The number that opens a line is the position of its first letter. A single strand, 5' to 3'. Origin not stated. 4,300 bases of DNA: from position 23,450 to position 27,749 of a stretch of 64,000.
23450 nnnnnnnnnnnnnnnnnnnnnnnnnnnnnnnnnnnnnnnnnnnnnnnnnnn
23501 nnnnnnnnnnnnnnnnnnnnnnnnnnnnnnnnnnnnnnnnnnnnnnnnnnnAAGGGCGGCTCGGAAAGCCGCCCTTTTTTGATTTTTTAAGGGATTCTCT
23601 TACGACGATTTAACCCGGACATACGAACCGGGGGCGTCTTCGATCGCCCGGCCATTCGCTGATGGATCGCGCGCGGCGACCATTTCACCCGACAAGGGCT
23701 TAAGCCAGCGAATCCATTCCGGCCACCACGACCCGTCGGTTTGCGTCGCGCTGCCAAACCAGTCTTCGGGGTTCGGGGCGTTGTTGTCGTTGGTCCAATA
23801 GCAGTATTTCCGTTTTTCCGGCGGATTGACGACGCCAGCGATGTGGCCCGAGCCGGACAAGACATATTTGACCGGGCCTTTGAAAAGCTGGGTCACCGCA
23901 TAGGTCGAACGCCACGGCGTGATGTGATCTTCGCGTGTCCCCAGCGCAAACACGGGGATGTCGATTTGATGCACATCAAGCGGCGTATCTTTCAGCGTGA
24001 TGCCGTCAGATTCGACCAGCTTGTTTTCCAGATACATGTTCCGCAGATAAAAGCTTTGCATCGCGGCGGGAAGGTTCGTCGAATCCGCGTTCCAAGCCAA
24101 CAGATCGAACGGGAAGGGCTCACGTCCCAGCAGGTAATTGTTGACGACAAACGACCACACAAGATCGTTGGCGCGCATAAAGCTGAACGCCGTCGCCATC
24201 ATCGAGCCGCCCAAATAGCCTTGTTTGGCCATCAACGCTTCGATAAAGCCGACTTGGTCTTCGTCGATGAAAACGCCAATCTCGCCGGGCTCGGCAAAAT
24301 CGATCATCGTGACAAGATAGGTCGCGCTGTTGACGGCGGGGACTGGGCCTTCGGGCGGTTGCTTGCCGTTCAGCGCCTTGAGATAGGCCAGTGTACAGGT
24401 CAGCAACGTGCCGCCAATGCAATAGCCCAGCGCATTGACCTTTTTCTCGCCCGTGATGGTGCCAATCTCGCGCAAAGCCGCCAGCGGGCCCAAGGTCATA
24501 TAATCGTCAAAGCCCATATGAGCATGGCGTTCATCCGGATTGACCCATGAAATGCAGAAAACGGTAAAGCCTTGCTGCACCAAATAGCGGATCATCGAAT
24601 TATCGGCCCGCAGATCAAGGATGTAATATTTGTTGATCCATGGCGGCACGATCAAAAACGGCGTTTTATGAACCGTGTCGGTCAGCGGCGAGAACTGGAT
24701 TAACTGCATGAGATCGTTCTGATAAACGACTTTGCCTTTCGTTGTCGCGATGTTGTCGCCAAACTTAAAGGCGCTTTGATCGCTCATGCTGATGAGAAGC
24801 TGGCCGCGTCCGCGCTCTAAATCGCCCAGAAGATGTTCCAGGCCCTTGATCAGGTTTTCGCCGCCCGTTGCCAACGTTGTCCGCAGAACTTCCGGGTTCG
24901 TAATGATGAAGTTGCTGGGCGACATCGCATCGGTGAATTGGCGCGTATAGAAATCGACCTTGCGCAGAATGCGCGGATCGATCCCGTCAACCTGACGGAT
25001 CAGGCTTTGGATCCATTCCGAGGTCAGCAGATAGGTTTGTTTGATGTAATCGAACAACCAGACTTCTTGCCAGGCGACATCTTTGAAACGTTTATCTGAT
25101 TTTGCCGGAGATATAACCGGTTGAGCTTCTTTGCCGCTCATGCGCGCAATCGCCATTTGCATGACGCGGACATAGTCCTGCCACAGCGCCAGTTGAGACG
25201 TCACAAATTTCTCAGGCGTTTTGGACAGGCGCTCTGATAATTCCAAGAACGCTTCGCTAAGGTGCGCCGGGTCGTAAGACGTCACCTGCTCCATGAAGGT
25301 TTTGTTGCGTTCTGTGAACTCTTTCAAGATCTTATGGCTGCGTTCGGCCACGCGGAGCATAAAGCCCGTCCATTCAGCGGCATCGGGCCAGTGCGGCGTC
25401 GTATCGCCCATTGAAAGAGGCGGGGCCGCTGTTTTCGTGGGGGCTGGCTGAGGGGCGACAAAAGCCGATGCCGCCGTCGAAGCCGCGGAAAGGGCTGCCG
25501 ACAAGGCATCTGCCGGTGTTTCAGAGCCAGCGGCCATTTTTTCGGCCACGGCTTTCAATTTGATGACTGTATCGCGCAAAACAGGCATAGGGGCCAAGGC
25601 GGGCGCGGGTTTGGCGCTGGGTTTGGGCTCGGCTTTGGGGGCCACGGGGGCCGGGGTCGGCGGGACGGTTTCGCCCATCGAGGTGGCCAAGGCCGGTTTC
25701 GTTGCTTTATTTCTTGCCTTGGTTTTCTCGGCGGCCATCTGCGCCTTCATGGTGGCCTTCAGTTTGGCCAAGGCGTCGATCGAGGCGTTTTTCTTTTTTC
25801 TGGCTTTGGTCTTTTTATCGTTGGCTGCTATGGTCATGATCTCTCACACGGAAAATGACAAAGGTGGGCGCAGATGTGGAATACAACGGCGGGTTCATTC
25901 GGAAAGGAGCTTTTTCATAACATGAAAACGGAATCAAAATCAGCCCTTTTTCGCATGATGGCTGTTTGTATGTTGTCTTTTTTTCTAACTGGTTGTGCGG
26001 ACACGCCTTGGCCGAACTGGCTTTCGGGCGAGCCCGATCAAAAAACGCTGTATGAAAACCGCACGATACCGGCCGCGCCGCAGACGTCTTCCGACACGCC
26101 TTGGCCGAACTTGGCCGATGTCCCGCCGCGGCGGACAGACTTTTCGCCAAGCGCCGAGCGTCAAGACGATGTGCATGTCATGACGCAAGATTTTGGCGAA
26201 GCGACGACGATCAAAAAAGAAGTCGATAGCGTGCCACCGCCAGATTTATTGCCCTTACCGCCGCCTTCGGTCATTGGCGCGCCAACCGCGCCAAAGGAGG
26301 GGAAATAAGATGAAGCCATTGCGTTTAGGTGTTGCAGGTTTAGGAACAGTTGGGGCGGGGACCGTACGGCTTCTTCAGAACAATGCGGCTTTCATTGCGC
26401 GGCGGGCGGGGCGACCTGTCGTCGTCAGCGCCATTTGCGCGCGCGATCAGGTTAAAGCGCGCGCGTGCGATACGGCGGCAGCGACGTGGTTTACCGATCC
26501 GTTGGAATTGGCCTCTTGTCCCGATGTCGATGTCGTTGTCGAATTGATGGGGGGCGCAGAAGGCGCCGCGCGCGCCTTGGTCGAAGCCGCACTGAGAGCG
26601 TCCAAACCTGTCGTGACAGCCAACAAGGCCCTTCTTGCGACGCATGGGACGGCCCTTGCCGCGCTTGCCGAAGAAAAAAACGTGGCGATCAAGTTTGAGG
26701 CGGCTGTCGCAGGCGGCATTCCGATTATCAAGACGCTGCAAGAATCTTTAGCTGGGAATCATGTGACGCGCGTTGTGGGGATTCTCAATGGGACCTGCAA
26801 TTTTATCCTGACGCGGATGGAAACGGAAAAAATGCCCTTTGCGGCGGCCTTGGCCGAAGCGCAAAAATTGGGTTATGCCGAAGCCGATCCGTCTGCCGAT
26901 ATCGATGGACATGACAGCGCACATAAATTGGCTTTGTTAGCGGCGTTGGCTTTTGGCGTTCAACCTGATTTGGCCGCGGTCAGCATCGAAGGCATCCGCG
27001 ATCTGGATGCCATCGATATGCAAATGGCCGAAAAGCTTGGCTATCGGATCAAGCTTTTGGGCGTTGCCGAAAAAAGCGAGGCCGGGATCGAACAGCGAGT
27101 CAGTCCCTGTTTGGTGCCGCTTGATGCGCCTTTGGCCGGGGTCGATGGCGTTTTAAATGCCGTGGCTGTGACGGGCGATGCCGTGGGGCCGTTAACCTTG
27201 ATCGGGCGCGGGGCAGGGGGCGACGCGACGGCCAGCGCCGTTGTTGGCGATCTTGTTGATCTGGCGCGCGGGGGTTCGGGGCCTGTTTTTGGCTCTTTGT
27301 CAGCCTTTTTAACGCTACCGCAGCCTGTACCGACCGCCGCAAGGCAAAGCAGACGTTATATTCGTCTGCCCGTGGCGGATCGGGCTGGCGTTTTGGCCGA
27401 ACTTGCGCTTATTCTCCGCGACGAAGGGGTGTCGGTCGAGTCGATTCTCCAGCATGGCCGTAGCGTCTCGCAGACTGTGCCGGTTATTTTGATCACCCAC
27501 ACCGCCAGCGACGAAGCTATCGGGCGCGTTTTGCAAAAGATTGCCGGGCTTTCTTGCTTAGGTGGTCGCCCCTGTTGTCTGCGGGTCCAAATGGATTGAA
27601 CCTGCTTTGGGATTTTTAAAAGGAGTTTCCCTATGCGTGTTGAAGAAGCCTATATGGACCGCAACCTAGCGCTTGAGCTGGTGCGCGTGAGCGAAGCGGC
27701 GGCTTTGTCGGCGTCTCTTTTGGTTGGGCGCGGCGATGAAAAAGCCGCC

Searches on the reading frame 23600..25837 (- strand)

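Call 39: search_protein_families(library=pfam, proteins=[window:23600-25837:-], max_evalue=0.00001)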
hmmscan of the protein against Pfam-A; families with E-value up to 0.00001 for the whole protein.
window:23600-25837:- (745 aa): 2 families
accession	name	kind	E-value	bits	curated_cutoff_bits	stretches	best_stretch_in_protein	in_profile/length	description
PF07167.19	PhaC_N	-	1.9e-75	252.8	23.7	1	248-419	2-173/173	Poly-beta-hydroxybutyrate polymerase (PhaC) N-terminus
PF00561.26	Abhydrolase_1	-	1.6e-14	54.6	25.8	1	415-671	19-244/245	alpha/beta hydrolase fold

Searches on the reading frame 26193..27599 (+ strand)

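Call 39: search_protein_families(library=pfam, proteins=[window:26193-27599:+], max_evalue=0.00001)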
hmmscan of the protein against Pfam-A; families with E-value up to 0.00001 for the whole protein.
window:26193-27599:+ (468 aa): 3 families
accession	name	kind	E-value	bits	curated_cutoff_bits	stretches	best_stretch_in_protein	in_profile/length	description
PF00742.24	Homoserine_dh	-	2.5e-64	216.7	22.9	1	177-355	1-173/173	Homoserine dehydrogenase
PF03447.22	NAD_binding_3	-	9.2e-18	65.5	24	1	49-169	1-116/116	Homoserine dehydrogenase, NAD binding domain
PF01842.31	ACT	-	9.5e-06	25.7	27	0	394-450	7-64/66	ACT domain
